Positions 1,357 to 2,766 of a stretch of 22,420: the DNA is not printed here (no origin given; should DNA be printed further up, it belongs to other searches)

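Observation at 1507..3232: anSME-like radical SAM/SPASM maturase paired with a Tat-exported acidic protein that is not a sulfatase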

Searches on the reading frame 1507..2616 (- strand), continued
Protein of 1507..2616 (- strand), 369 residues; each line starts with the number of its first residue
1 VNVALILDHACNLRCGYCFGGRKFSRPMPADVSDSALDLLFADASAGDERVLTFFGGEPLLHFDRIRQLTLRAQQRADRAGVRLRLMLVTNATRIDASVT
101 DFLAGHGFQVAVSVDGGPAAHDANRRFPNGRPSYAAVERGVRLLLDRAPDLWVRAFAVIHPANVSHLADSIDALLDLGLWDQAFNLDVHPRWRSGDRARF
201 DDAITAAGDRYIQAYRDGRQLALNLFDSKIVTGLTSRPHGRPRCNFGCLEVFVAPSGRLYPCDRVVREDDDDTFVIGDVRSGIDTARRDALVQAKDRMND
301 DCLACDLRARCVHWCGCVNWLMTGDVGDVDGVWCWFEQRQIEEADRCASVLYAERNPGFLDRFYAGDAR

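Call 35: search_protein_families(library=ncbifam, proteins=[P0053, P0085, L104:2542-3564:+, L103:5001-6056:+, L024:5001-6050:+, L016:5001-6092:+, L010:5001-6089:+, L015:4754-5833:+, L034:5001-6014:+], max_evalue=1e-20)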
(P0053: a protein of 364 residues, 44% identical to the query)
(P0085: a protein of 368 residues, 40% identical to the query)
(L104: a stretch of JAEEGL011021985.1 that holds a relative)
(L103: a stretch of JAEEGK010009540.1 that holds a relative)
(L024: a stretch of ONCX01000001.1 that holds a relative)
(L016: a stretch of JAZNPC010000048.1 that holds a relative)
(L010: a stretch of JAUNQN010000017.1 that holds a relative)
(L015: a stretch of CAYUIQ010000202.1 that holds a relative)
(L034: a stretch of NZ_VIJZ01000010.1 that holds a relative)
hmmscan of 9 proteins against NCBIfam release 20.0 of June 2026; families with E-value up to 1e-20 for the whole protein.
P0053 (364 aa): 14 families
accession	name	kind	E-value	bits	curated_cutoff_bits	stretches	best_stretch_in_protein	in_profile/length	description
NF047865.1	rSAM_PapB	equivalog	1.4e-60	205.3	340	1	3-322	5-327/330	PapB family radical SAM/SPASM ranthipeptide maturase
TIGR03906.1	quino_hemo_SAM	equivalog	3e-43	148.2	453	1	4-359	97-461/467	quinohemoprotein amine dehydrogenase maturation protein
TIGR04115.1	rSAM_Cxxx_rpt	equivalog_domain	2.8e-40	138.9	350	1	4-321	5-335/359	radical SAM peptide maturase, CXXX-repeat target family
TIGR04064.1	rSAM_nif11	equivalog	1.9e-36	125.8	518.7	1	3-350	80-439/459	nif11-like peptide radical SAM maturase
TIGR04068.1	rSAM_ocin_clost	equivalog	1.1e-33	116.9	500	1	3-140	86-230/462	Cys-rich peptide radical SAM maturase CcpM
TIGR03974.1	rSAM_six_Cys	equivalog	2.6e-33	115.6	425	1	3-336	99-441/451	thioether cross-link-forming SCIFF peptide maturase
TIGR03978.1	rSAM_paired_1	equivalog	8.7e-30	103.9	370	1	9-177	91-264/466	His-Xaa-Ser system radical SAM maturase HxsB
NF040492.1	not_ScfB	exception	9.5e-29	100.6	855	1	5-322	99-426/450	ScfB-related radical SAM/SPASM orphan maturase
TIGR04280.1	geopep_mat_rSAM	hypoth_equivalog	5.7e-28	98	400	1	4-326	87-407/428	geopeptide radical SAM maturase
TIGR03942.1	sulfatase_rSAM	equivalog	3.8e-27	95.3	349.45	1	9-313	9-326/363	anaerobic sulfatase maturase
NF041298.1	rSAM_mat_DynA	equivalog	1.8e-25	89.7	450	1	9-321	9-331/356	dynobactin maturation radical SAM/SPASM protein DynA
NF038170.1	lachnocin_rSAM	equivalog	5e-22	78.4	550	0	3-141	78-222/440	lachnocin radical SAM maturase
NF035951.1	rSAM_RumMC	equivalog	3.6e-21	75.4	720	1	4-145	115-262/510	RumMC family radical SAM sactipeptide maturase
NF038107.1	rSAM_NF038107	equivalog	4.5e-21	75.1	600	1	3-320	87-409/444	Cys-every-fifth radical SAM/SPASM peptide maturase CefB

P0085 (368 aa): 13 families
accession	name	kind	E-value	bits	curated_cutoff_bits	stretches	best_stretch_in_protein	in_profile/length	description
NF047865.1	rSAM_PapB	equivalog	6.8e-63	212.9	340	1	3-325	5-329/330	PapB family radical SAM/SPASM ranthipeptide maturase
TIGR03906.1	quino_hemo_SAM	equivalog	2.5e-44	151.7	453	1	4-364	97-465/467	quinohemoprotein amine dehydrogenase maturation protein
TIGR04064.1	rSAM_nif11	equivalog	3.2e-44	151.4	518.7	1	2-359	79-446/459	nif11-like peptide radical SAM maturase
TIGR04115.1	rSAM_Cxxx_rpt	equivalog_domain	1.7e-38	133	350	1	3-336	4-351/359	radical SAM peptide maturase, CXXX-repeat target family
TIGR04068.1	rSAM_ocin_clost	equivalog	9.7e-36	123.6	500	1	2-143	85-232/462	Cys-rich peptide radical SAM maturase CcpM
TIGR03974.1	rSAM_six_Cys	equivalog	5.1e-35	121.2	425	1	3-341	99-445/451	thioether cross-link-forming SCIFF peptide maturase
NF038107.1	rSAM_NF038107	equivalog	1.3e-32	113.2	600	1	2-180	86-272/444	Cys-every-fifth radical SAM/SPASM peptide maturase CefB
NF041298.1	rSAM_mat_DynA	equivalog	5.1e-30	104.7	450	1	9-174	9-177/356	dynobactin maturation radical SAM/SPASM protein DynA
TIGR03942.1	sulfatase_rSAM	equivalog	1.7e-29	103.1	349.45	1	9-339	9-351/363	anaerobic sulfatase maturase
NF040492.1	not_ScfB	exception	4.2e-28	98.4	855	1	4-340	98-443/450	ScfB-related radical SAM/SPASM orphan maturase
TIGR04280.1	geopep_mat_rSAM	hypoth_equivalog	1.9e-25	89.7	400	1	2-315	85-393/428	geopeptide radical SAM maturase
TIGR04163.1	rSAM_cobopep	equivalog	2.7e-22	79.1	375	1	10-343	73-417/428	peptide-modifying radical SAM enzyme CbpB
TIGR04463.1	rSAM_vs_C_rich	equivalog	7.5e-21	74.4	525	0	2-313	83-395/438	TIGR04463 family radical SAM/SPASM RiPP maturase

L104:2542-3564:+ (341 aa): 10 families
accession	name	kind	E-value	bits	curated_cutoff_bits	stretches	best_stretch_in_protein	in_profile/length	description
NF047865.1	rSAM_PapB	equivalog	1.1e-55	189.1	340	1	3-317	5-329/330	PapB family radical SAM/SPASM ranthipeptide maturase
TIGR04064.1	rSAM_nif11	equivalog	3.4e-43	148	518.7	1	2-334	79-430/459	nif11-like peptide radical SAM maturase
TIGR03906.1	quino_hemo_SAM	equivalog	8.3e-39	133.5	453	1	3-323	96-433/467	quinohemoprotein amine dehydrogenase maturation protein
TIGR03974.1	rSAM_six_Cys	equivalog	2.9e-38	131.9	425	1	3-333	99-445/451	thioether cross-link-forming SCIFF peptide maturase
TIGR04115.1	rSAM_Cxxx_rpt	equivalog_domain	1.3e-34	120.2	350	1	3-307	4-328/359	radical SAM peptide maturase, CXXX-repeat target family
NF040492.1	not_ScfB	exception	1.2e-33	116.7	855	1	3-336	97-447/450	ScfB-related radical SAM/SPASM orphan maturase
TIGR04068.1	rSAM_ocin_clost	equivalog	2.1e-26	92.8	500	0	2-123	85-216/462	Cys-rich peptide radical SAM maturase CcpM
TIGR04280.1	geopep_mat_rSAM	hypoth_equivalog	1.1e-22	80.7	400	1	3-324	86-412/428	geopeptide radical SAM maturase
TIGR03942.1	sulfatase_rSAM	equivalog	1.3e-22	80.4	349.45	1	9-328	9-349/363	anaerobic sulfatase maturase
TIGR04163.1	rSAM_cobopep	equivalog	1.2e-21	77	375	1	7-326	70-409/428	peptide-modifying radical SAM enzyme CbpB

L103:5001-6056:+ (352 aa): 8 families
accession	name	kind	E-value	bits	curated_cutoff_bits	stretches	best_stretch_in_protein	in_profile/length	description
NF047865.1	rSAM_PapB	equivalog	1.3e-53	182.4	340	1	3-317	5-329/330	PapB family radical SAM/SPASM ranthipeptide maturase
TIGR04064.1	rSAM_nif11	equivalog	1.2e-41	142.9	518.7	1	2-334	79-430/459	nif11-like peptide radical SAM maturase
TIGR03974.1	rSAM_six_Cys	equivalog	1.2e-35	123.3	425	1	3-333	99-445/451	thioether cross-link-forming SCIFF peptide maturase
TIGR03906.1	quino_hemo_SAM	equivalog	3.2e-33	115.1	453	1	3-333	96-443/467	quinohemoprotein amine dehydrogenase maturation protein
TIGR04115.1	rSAM_Cxxx_rpt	equivalog_domain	7.1e-32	111.3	350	1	3-307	4-328/359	radical SAM peptide maturase, CXXX-repeat target family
NF040492.1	not_ScfB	exception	1.6e-31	109.7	855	1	3-335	97-446/450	ScfB-related radical SAM/SPASM orphan maturase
TIGR04068.1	rSAM_ocin_clost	equivalog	5.5e-26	91.5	500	1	2-144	85-238/462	Cys-rich peptide radical SAM maturase CcpM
TIGR03942.1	sulfatase_rSAM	equivalog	2e-21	76.5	349.45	1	9-328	9-349/363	anaerobic sulfatase maturase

L024:5001-6050:+ (350 aa): 12 families
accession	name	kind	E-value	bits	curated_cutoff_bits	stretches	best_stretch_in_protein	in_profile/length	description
NF047865.1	rSAM_PapB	equivalog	1.5e-52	178.9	340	1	3-315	5-329/330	PapB family radical SAM/SPASM ranthipeptide maturase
TIGR04064.1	rSAM_nif11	equivalog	1.4e-43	149.3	518.7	1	2-178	79-264/459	nif11-like peptide radical SAM maturase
TIGR03974.1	rSAM_six_Cys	equivalog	1e-34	120.2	425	1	5-326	101-440/451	thioether cross-link-forming SCIFF peptide maturase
TIGR03906.1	quino_hemo_SAM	equivalog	9.9e-33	113.5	453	1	3-323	96-435/467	quinohemoprotein amine dehydrogenase maturation protein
TIGR04068.1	rSAM_ocin_clost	equivalog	8.9e-30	104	500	1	2-112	85-205/462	Cys-rich peptide radical SAM maturase CcpM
NF040492.1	not_ScfB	exception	9.5e-30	103.8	855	1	3-330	97-443/450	ScfB-related radical SAM/SPASM orphan maturase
TIGR04115.1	rSAM_Cxxx_rpt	equivalog_domain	2.4e-29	102.9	350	1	3-311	4-334/359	radical SAM peptide maturase, CXXX-repeat target family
NF038170.1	lachnocin_rSAM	equivalog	1.1e-27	97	550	1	2-310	77-406/440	lachnocin radical SAM maturase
TIGR03942.1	sulfatase_rSAM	equivalog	2.2e-22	79.6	349.45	1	9-339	9-361/363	anaerobic sulfatase maturase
TIGR03978.1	rSAM_paired_1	equivalog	2.2e-22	79.5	370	0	5-121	87-213/466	His-Xaa-Ser system radical SAM maturase HxsB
TIGR04280.1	geopep_mat_rSAM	hypoth_equivalog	5e-22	78.5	400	0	2-91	85-182/428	geopeptide radical SAM maturase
NF035951.1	rSAM_RumMC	equivalog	5.7e-22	78.1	720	0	3-110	114-231/510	RumMC family radical SAM sactipeptide maturase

L016:5001-6092:+ (364 aa): 17 families
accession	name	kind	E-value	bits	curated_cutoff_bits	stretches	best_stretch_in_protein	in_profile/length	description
NF047865.1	rSAM_PapB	equivalog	2.2e-63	214.5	340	1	2-329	4-329/330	PapB family radical SAM/SPASM ranthipeptide maturase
TIGR04068.1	rSAM_ocin_clost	equivalog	1.9e-45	155.6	500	1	2-169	85-258/462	Cys-rich peptide radical SAM maturase CcpM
TIGR04115.1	rSAM_Cxxx_rpt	equivalog_domain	1.9e-40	139.5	350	1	2-342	3-353/359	radical SAM peptide maturase, CXXX-repeat target family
TIGR04064.1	rSAM_nif11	equivalog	1.7e-37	129.2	518.7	1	2-147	79-224/459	nif11-like peptide radical SAM maturase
TIGR03974.1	rSAM_six_Cys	equivalog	7.5e-34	117.3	425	1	3-341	99-441/451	thioether cross-link-forming SCIFF peptide maturase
TIGR03906.1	quino_hemo_SAM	equivalog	3.1e-33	115.1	453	1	3-140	96-234/467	quinohemoprotein amine dehydrogenase maturation protein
TIGR03978.1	rSAM_paired_1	equivalog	2.2e-32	112.4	370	1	6-352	88-451/466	His-Xaa-Ser system radical SAM maturase HxsB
NF041298.1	rSAM_mat_DynA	equivalog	8.9e-32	110.4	450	1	8-329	8-334/356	dynobactin maturation radical SAM/SPASM protein DynA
TIGR04280.1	geopep_mat_rSAM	hypoth_equivalog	4.3e-31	108.3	400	1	2-148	85-231/428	geopeptide radical SAM maturase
NF040492.1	not_ScfB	exception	1.1e-29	103.7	855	1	3-328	97-427/450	ScfB-related radical SAM/SPASM orphan maturase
NF038170.1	lachnocin_rSAM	equivalog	3.6e-28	98.6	550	1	2-312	77-391/440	lachnocin radical SAM maturase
NF035951.1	rSAM_RumMC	equivalog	8.4e-28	97.3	720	1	3-163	114-280/510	RumMC family radical SAM sactipeptide maturase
TIGR03942.1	sulfatase_rSAM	equivalog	2.5e-27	95.9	349.45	1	9-335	9-343/363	anaerobic sulfatase maturase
NF010321.0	PRK13758.1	equivalog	5.4e-26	91.6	441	1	9-319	13-333/370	anaerobic sulfatase-maturase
NF038107.1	rSAM_NF038107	equivalog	1.4e-24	86.7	600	1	2-341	86-422/444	Cys-every-fifth radical SAM/SPASM peptide maturase CefB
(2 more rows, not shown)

L010:5001-6089:+ (363 aa): 14 families
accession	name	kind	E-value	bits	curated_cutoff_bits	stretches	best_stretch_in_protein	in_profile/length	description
NF047865.1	rSAM_PapB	equivalog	5e-59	200.2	340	1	2-327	4-329/330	PapB family radical SAM/SPASM ranthipeptide maturase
TIGR04064.1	rSAM_nif11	equivalog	3.2e-45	154.7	518.7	1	2-150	79-230/459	nif11-like peptide radical SAM maturase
TIGR03906.1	quino_hemo_SAM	equivalog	4e-42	144.4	453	1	2-362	95-461/467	quinohemoprotein amine dehydrogenase maturation protein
TIGR04068.1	rSAM_ocin_clost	equivalog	6.2e-42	144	500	1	2-154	85-242/462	Cys-rich peptide radical SAM maturase CcpM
TIGR03974.1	rSAM_six_Cys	equivalog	6.7e-35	120.8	425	1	3-146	99-245/451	thioether cross-link-forming SCIFF peptide maturase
TIGR04115.1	rSAM_Cxxx_rpt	equivalog_domain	9.2e-35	120.8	350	1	2-334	3-347/359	radical SAM peptide maturase, CXXX-repeat target family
TIGR04280.1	geopep_mat_rSAM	hypoth_equivalog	5.2e-30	104.8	400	1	3-146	86-231/428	geopeptide radical SAM maturase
NF040492.1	not_ScfB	exception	3.5e-29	102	855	1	3-329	97-430/450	ScfB-related radical SAM/SPASM orphan maturase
TIGR03978.1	rSAM_paired_1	equivalog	1.6e-26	93.1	370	1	5-148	87-230/466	His-Xaa-Ser system radical SAM maturase HxsB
NF041298.1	rSAM_mat_DynA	equivalog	2.5e-26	92.5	450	1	8-335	8-341/356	dynobactin maturation radical SAM/SPASM protein DynA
NF035951.1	rSAM_RumMC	equivalog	5.3e-26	91.4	720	1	3-164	114-278/510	RumMC family radical SAM sactipeptide maturase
TIGR04163.1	rSAM_cobopep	equivalog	6.2e-25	87.8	375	1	7-333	70-405/428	peptide-modifying radical SAM enzyme CbpB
TIGR03942.1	sulfatase_rSAM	equivalog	2.6e-23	82.7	349.45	1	8-341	8-351/363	anaerobic sulfatase maturase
NF038170.1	lachnocin_rSAM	equivalog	5.2e-23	81.6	550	1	3-307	78-388/440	lachnocin radical SAM maturase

L015:4754-5833:+ (360 aa): 14 families
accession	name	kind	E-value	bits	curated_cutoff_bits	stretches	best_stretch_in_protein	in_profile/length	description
NF047865.1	rSAM_PapB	equivalog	1.6e-61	208.3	340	1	3-323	5-328/330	PapB family radical SAM/SPASM ranthipeptide maturase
TIGR03974.1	rSAM_six_Cys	equivalog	3.7e-45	154.6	425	1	3-334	99-439/451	thioether cross-link-forming SCIFF peptide maturase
TIGR04064.1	rSAM_nif11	equivalog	1.9e-42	145.6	518.7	1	2-350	79-439/459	nif11-like peptide radical SAM maturase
TIGR03906.1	quino_hemo_SAM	equivalog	4.6e-40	137.7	453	1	3-324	96-427/467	quinohemoprotein amine dehydrogenase maturation protein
TIGR04115.1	rSAM_Cxxx_rpt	equivalog_domain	2.5e-35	122.6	350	1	3-321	4-335/359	radical SAM peptide maturase, CXXX-repeat target family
NF041298.1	rSAM_mat_DynA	equivalog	3.5e-34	118.3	450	1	8-322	8-332/356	dynobactin maturation radical SAM/SPASM protein DynA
NF040492.1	not_ScfB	exception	7.6e-33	114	855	1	3-331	97-435/450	ScfB-related radical SAM/SPASM orphan maturase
TIGR04068.1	rSAM_ocin_clost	equivalog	7.9e-31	107.4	500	1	2-144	85-234/462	Cys-rich peptide radical SAM maturase CcpM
TIGR04163.1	rSAM_cobopep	equivalog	1.8e-26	92.9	375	1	8-333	71-409/428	peptide-modifying radical SAM enzyme CbpB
TIGR03942.1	sulfatase_rSAM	equivalog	2.2e-26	92.8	349.45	1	9-331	9-344/363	anaerobic sulfatase maturase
NF038170.1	lachnocin_rSAM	equivalog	5.1e-24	84.9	550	0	3-147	78-228/440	lachnocin radical SAM maturase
TIGR03978.1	rSAM_paired_1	equivalog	2.6e-23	82.5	370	1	7-335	89-442/466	His-Xaa-Ser system radical SAM maturase HxsB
TIGR04269.1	SAM_SPASM_FxsB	subfamily_domain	3.3e-22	79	370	1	5-308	6-330/363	FxsB family cyclophane-forming radical SAM/SPASM peptide maturase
NF041707.1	rSAM_YhhB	equivalog_domain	1e-21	77.3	445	1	6-162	7-176/369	cyclophane-forming radical SAM/SPASM peptide maturase YhhB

L034:5001-6014:+ (338 aa): 23 families
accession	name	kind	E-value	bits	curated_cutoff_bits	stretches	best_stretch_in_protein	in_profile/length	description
NF047865.1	rSAM_PapB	equivalog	2.4e-129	431.3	340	1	1-326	4-330/330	PapB family radical SAM/SPASM ranthipeptide maturase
TIGR04064.1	rSAM_nif11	equivalog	3.2e-86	289.9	518.7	1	2-336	80-424/459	nif11-like peptide radical SAM maturase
TIGR03906.1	quino_hemo_SAM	equivalog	2.1e-72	244.3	453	1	2-336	96-438/467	quinohemoprotein amine dehydrogenase maturation protein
TIGR03974.1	rSAM_six_Cys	equivalog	4.2e-69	233.5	425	1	3-336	100-440/451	thioether cross-link-forming SCIFF peptide maturase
TIGR04068.1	rSAM_ocin_clost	equivalog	1.6e-61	208.6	500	1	2-149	86-235/462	Cys-rich peptide radical SAM maturase CcpM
NF040492.1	not_ScfB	exception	1.4e-60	205.5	855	1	2-336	97-439/450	ScfB-related radical SAM/SPASM orphan maturase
TIGR04115.1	rSAM_Cxxx_rpt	equivalog_domain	1e-41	143.7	350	1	1-308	3-319/359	radical SAM peptide maturase, CXXX-repeat target family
NF035951.1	rSAM_RumMC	equivalog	8.6e-37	127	720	1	1-142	113-255/510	RumMC family radical SAM sactipeptide maturase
TIGR03942.1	sulfatase_rSAM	equivalog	1.9e-35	122.6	349.45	1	8-332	9-344/363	anaerobic sulfatase maturase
TIGR03978.1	rSAM_paired_1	equivalog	2.2e-35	122.4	370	1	3-331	86-437/466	His-Xaa-Ser system radical SAM maturase HxsB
NF038170.1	lachnocin_rSAM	equivalog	4.5e-34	118.1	550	1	1-308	77-391/440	lachnocin radical SAM maturase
TIGR04280.1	geopep_mat_rSAM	hypoth_equivalog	2e-32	112.7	400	1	2-142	86-226/428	geopeptide radical SAM maturase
TIGR04148.1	GG_samocin_CFB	equivalog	8.4e-32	110.9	300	1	3-149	20-173/411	radical SAM peptide maturase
TIGR04083.1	rSAM_pep_methan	hypoth_equivalog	2.2e-31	109.1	300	1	5-332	5-330/376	TIGR04083 family peptide-modifying radical SAM enzyme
NF041298.1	rSAM_mat_DynA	equivalog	1.1e-29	103.6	450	1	9-332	10-340/356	dynobactin maturation radical SAM/SPASM protein DynA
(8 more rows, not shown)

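Call 42: search_protein_families(library=ncbifam, proteins=[L019:4437-4880:+, L171:6122-6694:-], max_evalue=1)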
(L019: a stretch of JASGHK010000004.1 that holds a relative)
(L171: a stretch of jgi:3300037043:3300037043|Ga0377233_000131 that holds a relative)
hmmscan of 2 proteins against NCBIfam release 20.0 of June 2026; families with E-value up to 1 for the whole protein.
L019:4437-4880:+ (147 aa): 1 family
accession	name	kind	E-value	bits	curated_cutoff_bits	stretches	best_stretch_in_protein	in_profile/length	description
NF047847.2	SS_mature_LptM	equivalog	0.039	14.1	27.7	1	24-40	9-25/31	LPS translocon maturation chaperone LptM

L171:6122-6694:- (190 aa): 1 family
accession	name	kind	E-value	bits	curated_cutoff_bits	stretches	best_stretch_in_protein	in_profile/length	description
TIGR01409.1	TAT_signal_seq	domain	0.019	15.3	16.7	1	25-52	2-27/29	twin-arginine translocation signal domain-containing protein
